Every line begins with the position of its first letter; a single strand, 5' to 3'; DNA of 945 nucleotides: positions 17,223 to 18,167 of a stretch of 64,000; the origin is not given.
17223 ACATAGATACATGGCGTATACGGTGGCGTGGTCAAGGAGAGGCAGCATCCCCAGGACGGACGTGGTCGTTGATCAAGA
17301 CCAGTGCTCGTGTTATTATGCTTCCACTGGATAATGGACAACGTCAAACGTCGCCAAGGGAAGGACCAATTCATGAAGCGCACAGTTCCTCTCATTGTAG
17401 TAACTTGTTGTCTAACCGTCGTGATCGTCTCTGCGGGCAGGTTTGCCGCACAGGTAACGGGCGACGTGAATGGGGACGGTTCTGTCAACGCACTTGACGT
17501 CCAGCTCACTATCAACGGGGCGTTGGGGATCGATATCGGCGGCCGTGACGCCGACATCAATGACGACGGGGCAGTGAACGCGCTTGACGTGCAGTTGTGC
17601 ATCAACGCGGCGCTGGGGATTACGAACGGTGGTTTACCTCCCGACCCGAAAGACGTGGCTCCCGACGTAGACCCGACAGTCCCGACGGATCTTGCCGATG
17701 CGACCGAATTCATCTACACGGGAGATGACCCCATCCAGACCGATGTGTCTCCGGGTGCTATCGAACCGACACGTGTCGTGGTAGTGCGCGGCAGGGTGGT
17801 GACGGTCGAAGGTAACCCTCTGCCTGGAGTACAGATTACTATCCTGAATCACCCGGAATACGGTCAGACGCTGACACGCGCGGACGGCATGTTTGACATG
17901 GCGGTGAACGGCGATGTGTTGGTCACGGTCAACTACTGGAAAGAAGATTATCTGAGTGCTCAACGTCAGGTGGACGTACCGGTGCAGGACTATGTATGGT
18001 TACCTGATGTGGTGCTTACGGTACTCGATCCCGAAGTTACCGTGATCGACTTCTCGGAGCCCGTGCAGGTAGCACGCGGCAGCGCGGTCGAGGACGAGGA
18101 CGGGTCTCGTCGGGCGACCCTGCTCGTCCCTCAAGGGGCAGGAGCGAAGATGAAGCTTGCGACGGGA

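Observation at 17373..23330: Teneurin-like Rhs protein tagged with an N-terminal dockerin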

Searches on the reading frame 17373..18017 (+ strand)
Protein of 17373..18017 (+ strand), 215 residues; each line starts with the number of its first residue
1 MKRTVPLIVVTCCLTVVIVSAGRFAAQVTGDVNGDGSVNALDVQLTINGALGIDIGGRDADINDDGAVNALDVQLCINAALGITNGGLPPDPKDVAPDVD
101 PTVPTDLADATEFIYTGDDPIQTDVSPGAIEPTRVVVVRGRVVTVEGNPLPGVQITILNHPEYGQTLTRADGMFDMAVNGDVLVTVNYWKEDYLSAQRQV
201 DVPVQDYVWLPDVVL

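Call 28: find_homologous_proteins(query=window:17373-18017:+, max_evalue=0.00001)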
Query window:17373-18017:+ (215 aa): 71 proteins with E <= 0.00001 among 814 candidates.
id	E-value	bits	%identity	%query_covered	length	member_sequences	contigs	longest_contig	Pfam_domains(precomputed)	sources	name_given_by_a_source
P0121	7.7e-56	207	78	62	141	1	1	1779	PF00404.25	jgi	-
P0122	1.2e-53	200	53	88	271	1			PF25020.2,PF00404.25,PF13620.13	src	-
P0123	8.7e-51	191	63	63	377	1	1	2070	PF25020.2,PF00404.25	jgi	-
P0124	9.2e-51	190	50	100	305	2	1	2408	PF25020.2,PF00404.25,PF13620.13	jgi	jgi:hypothetical protein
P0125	1.4e-48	183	54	86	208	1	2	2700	PF25020.2,PF00404.25,PF13620.13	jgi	jgi:hypothetical protein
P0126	1.5e-48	183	53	87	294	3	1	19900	PF25020.2,PF00404.25,PF13620.13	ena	-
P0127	9.4e-48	181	63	53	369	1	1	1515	PF25020.2,PF03793.25,PF13620.13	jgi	jgi:hypothetical protein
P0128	3.1e-45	172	63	60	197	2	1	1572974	PF25020.2,PF13620.13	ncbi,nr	ncbi:MAG: hypothetical protein HS132_10175 [Planctomycetia bacterium]|nr:hypothetical protein [Planc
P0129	7.5e-44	168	59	71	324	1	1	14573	PF25020.2,PF13620.13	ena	-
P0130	2.1e-43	166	64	60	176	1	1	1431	PF25020.2,PF13620.13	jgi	jgi:hypothetical protein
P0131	2.1e-43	166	64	56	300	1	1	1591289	PF13715.13,PF25020.2,PF22352.3,PF17963.8,PF17892.8,PF24908.1,PF13620.13,PF05345.19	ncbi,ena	-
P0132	4.5e-43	165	60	61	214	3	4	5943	PF25020.2,PF13620.13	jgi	-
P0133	8.2e-43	164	62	62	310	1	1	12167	PF13715.13,PF25020.2,PF22352.3,PF03793.25,PF13620.13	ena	-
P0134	1.7e-42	163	64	60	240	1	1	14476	PF25020.2,PF13620.13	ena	-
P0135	2.9e-42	163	60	61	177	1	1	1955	PF25020.2,PF13620.13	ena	-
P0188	2.5e-7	48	61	28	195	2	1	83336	PF00404.25,PF06739.18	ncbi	-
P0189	2.0e-6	46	60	26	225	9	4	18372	PF00404.25,PF00963.25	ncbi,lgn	-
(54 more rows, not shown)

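Call 29: list_cluster_members(proteins=[P0189, P0028, P0052, P0036, P0118, P0188, P0001])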
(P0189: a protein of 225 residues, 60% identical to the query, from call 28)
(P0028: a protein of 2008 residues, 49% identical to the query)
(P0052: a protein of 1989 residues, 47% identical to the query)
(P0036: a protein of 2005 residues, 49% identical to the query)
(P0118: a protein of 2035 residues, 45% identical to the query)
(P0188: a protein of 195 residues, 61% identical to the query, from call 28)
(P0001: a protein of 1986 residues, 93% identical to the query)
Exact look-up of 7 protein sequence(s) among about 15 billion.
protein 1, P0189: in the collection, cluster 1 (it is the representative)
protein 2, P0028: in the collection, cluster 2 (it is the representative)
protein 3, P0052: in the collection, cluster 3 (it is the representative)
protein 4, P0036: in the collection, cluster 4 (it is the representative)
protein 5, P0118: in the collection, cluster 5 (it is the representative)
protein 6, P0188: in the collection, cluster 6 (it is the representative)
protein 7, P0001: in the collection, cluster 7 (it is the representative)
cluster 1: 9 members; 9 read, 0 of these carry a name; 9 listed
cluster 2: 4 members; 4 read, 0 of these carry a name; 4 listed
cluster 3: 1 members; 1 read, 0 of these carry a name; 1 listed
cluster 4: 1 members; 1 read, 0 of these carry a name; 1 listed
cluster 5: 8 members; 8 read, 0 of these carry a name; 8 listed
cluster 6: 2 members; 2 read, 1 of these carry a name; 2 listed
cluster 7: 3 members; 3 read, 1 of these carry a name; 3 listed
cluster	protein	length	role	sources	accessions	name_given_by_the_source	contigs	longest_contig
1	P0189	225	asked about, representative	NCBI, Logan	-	-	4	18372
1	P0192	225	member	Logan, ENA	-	-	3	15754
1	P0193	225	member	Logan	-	-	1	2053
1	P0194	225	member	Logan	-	-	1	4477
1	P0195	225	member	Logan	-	-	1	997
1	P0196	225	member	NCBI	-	-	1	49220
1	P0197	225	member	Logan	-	-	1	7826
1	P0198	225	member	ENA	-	-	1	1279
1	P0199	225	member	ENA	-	-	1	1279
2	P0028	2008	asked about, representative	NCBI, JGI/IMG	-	-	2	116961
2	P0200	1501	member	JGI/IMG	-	-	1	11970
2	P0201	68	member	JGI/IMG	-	-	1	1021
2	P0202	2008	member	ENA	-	-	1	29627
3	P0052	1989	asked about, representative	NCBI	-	-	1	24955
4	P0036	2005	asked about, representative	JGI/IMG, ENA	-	-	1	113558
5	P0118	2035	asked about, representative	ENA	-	-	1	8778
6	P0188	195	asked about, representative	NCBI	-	-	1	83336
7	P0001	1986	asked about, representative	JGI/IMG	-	RHS repeat-associated protein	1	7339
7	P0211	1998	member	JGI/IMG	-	-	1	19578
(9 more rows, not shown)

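Call 36: find_encoding_contigs(protein=P0211, flank=10000, max_places=3)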
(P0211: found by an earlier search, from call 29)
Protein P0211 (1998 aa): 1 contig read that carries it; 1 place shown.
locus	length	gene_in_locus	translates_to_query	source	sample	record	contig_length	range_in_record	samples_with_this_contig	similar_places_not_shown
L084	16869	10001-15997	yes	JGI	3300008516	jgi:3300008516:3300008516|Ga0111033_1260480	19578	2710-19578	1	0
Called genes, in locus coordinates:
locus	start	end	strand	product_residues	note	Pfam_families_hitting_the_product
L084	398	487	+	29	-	-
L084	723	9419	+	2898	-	PF09136:Glucodextran_B (faint), PF13229:Beta_helix (weak), PF25788:Ig_Rha78A_N (faint), PF13229:Beta_helix, PF19077:Big_13 (faint), PF16403:Bact_surface_Ig-like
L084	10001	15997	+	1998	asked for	PF00404:Dockerin_1, PF25020:TTR_TEN1-4, PF24684:Vgb_lyase (faint), PF01436:NHL (faint), PF23500:DUF7133 (faint), PF25021:TEN_NHL, PF25023:TEN_YD-shell, PF05593:RHS_repeat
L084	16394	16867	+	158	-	?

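Call 46: find_encoding_contigs(protein=P0189, flank=10000, max_places=4)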
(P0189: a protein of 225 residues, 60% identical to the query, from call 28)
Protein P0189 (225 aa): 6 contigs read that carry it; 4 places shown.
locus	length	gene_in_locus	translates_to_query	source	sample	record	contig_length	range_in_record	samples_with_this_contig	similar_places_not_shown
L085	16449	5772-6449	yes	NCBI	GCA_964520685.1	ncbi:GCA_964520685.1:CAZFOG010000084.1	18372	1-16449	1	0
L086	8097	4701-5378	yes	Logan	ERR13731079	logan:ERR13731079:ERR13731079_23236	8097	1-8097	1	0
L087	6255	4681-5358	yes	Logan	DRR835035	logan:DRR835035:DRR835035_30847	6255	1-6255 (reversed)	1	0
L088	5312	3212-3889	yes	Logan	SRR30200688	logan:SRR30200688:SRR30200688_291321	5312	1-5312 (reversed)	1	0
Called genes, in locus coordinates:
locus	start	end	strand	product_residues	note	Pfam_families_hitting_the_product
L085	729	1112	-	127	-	-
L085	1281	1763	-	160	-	-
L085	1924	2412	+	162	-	PF00404:Dockerin_1 (weak)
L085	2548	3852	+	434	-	-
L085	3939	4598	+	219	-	PF00963:Cohesin (weak)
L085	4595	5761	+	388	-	PF00963:Cohesin (weak)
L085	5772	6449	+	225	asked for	PF00963:Cohesin, PF00404:Dockerin_1 (weak)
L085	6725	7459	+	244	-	PF02596:DUF169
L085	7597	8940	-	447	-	PF01547:SBP_bac_1, PF13416:SBP_bac_8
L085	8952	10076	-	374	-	PF00528:BPD_transp_1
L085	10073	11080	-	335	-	PF00528:BPD_transp_1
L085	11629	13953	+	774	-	-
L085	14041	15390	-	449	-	PF01041:DegT_DnrJ_EryC1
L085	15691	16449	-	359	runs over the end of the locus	PF01408:GFO_IDH_MocA, PF19051:GFO_IDH_MocA_C2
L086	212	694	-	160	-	-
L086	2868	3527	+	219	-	PF00963:Cohesin (weak)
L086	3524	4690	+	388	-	PF00963:Cohesin (weak)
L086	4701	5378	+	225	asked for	PF00963:Cohesin, PF00404:Dockerin_1 (weak)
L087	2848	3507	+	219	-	PF00963:Cohesin (weak)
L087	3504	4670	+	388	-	PF00963:Cohesin (weak)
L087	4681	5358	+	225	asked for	PF00963:Cohesin, PF00404:Dockerin_1 (weak)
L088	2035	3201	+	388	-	PF00963:Cohesin (weak)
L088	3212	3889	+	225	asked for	PF00963:Cohesin, PF00404:Dockerin_1 (weak)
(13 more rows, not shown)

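Call 47: search_protein_families(library=pfam, proteins=[P0189], max_evalue=10)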
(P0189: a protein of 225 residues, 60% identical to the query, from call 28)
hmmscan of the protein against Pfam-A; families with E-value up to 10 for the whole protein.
P0189 (225 aa): 2 families
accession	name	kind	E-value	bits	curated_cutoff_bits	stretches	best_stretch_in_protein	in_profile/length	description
PF00963.24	Cohesin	-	3e-10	40.9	24.1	1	38-146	8-120/139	Cohesin domain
PF00404.24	Dockerin_1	-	7.6e-08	32.9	22.9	1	173-219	3-54/57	Dockerin type I domain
